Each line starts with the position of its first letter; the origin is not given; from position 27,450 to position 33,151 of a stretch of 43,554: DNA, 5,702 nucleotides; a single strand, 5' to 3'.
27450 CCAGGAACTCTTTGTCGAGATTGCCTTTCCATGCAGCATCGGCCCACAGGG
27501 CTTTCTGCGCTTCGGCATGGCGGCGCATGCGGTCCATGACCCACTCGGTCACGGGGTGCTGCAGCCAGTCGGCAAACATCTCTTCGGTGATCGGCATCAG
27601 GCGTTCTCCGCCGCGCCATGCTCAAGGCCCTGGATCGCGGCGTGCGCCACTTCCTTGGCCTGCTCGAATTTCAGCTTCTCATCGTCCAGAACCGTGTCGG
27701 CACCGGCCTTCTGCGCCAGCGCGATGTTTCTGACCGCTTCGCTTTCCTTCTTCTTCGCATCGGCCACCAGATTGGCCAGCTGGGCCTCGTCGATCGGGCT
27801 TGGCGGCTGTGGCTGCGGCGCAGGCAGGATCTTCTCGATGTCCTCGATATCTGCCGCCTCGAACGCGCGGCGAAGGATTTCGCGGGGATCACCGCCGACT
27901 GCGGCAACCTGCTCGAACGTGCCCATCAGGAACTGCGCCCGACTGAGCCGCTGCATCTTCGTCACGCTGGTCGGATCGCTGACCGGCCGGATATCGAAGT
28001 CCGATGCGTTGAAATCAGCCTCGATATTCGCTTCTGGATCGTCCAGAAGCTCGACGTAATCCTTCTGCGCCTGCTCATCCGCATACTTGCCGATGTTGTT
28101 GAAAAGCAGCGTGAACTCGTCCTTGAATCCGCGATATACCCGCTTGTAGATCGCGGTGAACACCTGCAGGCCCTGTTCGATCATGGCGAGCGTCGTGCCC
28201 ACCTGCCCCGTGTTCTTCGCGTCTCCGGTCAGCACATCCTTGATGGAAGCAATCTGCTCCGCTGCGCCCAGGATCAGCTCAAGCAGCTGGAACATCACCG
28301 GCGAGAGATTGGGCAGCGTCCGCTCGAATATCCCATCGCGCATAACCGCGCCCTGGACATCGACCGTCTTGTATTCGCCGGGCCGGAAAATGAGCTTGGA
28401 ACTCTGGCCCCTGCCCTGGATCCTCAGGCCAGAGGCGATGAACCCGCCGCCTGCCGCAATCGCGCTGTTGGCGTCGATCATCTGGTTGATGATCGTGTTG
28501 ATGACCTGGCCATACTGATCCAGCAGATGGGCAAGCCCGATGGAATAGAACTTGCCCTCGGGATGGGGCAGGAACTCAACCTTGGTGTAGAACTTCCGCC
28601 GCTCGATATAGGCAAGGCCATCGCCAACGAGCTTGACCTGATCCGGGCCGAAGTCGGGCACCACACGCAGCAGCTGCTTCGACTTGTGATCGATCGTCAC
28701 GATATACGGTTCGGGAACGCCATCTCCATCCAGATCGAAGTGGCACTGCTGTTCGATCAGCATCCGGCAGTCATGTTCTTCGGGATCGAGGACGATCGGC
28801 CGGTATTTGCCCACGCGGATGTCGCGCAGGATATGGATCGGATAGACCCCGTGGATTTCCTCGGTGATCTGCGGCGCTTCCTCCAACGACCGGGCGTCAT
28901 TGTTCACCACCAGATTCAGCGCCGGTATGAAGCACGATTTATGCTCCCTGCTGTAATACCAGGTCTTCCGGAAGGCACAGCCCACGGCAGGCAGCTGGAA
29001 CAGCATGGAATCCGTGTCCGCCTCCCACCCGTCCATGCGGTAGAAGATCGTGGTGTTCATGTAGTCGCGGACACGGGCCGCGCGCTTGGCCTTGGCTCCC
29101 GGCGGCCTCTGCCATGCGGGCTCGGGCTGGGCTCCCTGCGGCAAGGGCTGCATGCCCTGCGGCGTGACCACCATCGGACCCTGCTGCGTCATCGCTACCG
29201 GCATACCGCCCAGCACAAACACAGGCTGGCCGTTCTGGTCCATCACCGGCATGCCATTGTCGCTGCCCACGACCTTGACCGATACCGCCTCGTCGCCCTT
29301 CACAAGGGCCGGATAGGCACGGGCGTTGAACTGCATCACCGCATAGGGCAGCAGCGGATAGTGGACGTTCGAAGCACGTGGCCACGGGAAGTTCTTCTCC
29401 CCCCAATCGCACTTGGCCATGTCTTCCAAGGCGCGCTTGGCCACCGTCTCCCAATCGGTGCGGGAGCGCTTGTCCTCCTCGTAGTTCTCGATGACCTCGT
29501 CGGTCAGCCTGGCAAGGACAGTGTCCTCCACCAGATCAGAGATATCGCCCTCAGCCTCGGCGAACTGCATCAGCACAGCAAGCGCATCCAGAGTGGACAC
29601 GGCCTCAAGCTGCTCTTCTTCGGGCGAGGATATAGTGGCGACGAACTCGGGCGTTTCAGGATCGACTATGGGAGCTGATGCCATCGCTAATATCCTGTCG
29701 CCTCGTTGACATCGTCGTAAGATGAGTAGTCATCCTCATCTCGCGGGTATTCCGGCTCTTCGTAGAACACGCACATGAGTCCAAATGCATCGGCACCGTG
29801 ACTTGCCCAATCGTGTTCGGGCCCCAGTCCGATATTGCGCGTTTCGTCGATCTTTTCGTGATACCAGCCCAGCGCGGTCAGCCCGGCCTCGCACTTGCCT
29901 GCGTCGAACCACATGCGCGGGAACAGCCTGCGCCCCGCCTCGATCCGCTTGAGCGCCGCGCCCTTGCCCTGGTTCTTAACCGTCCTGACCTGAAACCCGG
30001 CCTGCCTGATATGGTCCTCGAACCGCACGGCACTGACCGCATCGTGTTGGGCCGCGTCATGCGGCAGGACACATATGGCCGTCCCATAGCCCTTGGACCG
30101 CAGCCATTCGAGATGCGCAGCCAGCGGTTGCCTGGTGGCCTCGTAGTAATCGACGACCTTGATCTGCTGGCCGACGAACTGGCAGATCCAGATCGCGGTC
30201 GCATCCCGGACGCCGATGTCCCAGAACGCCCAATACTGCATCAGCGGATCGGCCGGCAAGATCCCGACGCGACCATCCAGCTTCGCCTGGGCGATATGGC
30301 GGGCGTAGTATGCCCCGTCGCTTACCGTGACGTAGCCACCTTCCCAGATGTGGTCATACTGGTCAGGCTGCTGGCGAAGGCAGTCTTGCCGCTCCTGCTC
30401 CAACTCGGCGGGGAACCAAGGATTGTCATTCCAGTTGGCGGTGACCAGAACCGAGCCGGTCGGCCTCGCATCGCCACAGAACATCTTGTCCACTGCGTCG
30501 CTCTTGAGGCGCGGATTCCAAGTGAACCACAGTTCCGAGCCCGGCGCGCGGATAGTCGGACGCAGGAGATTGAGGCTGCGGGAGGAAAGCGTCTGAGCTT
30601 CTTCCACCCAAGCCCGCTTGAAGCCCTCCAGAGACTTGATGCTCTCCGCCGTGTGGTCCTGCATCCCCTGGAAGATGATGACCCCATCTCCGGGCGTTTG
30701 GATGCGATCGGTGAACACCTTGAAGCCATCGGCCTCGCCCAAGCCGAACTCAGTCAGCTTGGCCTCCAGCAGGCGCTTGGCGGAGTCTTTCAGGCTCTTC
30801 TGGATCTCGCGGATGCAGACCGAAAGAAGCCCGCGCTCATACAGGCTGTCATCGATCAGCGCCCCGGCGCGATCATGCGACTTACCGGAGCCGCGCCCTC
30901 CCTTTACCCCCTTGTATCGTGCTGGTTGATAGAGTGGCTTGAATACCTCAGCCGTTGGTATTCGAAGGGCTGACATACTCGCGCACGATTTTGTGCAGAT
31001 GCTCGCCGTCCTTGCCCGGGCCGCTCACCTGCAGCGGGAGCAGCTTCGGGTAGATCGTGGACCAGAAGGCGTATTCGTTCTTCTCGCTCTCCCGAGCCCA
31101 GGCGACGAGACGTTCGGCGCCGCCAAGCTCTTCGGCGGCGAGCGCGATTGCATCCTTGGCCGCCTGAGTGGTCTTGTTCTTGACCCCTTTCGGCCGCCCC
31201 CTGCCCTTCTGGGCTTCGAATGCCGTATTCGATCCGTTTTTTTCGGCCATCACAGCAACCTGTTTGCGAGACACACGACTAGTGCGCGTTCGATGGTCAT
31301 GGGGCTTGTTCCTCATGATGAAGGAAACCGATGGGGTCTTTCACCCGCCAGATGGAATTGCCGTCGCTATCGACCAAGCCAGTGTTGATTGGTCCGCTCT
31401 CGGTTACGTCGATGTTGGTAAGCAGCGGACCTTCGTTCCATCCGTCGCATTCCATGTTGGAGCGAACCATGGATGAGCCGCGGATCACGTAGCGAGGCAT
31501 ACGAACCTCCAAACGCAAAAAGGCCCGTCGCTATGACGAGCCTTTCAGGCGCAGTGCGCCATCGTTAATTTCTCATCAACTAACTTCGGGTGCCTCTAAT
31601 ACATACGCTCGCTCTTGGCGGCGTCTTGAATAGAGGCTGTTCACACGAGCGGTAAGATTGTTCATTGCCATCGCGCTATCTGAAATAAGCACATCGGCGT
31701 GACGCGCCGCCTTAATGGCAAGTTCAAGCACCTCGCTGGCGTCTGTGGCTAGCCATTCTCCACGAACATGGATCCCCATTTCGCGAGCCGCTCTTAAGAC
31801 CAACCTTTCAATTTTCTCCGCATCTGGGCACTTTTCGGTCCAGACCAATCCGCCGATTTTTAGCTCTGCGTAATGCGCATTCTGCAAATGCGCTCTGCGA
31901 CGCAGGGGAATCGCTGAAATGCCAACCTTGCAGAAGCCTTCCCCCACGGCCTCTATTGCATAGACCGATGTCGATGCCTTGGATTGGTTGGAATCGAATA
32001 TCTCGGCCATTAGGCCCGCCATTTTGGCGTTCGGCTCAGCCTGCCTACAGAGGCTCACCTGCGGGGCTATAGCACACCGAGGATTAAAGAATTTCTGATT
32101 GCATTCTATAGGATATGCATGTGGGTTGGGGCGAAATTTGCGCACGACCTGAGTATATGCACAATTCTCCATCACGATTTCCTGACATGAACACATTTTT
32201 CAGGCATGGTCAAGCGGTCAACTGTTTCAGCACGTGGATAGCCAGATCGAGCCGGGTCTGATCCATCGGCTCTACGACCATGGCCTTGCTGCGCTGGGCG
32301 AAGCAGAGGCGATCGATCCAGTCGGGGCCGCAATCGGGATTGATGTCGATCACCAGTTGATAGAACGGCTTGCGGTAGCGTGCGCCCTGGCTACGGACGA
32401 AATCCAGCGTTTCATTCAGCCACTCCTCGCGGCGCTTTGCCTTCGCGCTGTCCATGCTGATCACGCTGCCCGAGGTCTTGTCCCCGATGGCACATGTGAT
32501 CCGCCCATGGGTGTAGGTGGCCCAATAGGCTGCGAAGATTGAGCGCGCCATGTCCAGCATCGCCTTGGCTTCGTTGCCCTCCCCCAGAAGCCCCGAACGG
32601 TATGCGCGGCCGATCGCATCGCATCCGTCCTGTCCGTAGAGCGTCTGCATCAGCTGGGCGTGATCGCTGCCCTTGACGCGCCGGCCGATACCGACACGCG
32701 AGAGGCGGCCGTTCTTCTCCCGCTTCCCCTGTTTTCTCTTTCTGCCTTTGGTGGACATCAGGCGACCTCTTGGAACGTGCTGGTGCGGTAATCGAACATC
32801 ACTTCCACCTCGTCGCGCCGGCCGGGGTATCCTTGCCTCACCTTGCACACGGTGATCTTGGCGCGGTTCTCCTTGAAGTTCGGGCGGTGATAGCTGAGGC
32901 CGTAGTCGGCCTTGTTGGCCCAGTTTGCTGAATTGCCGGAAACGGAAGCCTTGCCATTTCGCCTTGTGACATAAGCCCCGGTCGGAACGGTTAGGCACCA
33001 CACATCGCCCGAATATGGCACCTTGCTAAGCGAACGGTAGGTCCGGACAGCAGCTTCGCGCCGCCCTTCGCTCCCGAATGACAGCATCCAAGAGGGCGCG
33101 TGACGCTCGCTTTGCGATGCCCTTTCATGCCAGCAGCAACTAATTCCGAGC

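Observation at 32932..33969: Full-size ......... intein splitting the helicase motif of the phage primase-helicase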

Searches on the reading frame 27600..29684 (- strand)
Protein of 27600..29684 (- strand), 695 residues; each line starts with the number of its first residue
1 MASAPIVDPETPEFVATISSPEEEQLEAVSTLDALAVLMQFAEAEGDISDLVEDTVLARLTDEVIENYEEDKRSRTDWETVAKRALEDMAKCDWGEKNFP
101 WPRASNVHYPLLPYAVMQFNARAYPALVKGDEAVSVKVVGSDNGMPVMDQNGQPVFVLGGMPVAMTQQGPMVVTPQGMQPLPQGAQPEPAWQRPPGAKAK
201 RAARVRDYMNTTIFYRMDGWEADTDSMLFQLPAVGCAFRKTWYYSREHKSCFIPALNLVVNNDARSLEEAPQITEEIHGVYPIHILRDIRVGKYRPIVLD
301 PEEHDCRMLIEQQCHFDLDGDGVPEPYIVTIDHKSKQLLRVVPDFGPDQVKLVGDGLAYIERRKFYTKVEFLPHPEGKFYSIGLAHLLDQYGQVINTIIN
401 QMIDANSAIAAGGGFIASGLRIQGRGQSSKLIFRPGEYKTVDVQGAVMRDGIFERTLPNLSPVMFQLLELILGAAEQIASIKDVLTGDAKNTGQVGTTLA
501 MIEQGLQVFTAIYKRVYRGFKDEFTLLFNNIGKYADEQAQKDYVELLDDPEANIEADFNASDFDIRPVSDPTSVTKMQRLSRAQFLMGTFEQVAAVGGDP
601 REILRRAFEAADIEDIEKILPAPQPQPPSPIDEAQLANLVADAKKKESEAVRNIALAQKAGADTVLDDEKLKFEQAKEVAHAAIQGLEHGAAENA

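Call 46: search_protein_families(library=phrogs, proteins=[window:27600-29684:-], max_evalue=0.00001)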
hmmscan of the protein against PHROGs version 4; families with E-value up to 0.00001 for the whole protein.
window:27600-29684:- (695 aa): 1 family
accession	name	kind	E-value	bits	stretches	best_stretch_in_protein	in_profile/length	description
phrog_1216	-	head and packaging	6.2e-19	69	1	314-686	306-656/714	portal protein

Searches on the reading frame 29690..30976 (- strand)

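Call 46: search_protein_families(library=phrogs, proteins=[window:29690-30976:-], max_evalue=0.00001)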
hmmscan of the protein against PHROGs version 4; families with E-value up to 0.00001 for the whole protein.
window:29690-30976:- (429 aa): 3 families
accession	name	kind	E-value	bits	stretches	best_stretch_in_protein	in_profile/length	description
phrog_3717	-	head and packaging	7.4e-49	167.7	1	11-231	14-240/277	terminase large subunit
phrog_2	-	head and packaging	2e-36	127.1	1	10-407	272-596/807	terminase large subunit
phrog_2472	-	unknown function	8.7e-24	85.5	1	206-403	102-306/324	-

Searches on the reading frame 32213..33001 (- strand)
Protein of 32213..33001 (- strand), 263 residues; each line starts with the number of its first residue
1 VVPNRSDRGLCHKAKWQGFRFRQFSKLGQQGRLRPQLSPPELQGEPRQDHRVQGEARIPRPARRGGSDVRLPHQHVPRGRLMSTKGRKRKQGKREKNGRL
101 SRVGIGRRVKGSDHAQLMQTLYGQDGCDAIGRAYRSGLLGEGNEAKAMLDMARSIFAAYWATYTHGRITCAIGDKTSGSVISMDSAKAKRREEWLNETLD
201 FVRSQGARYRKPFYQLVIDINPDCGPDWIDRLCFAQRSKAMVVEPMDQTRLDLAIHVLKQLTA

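Call 46: search_protein_families(library=phrogs, proteins=[window:32213-33001:-], max_evalue=0.00001)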
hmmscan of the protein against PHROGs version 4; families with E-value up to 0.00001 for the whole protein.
window:32213-33001:- (263 aa): 0 families
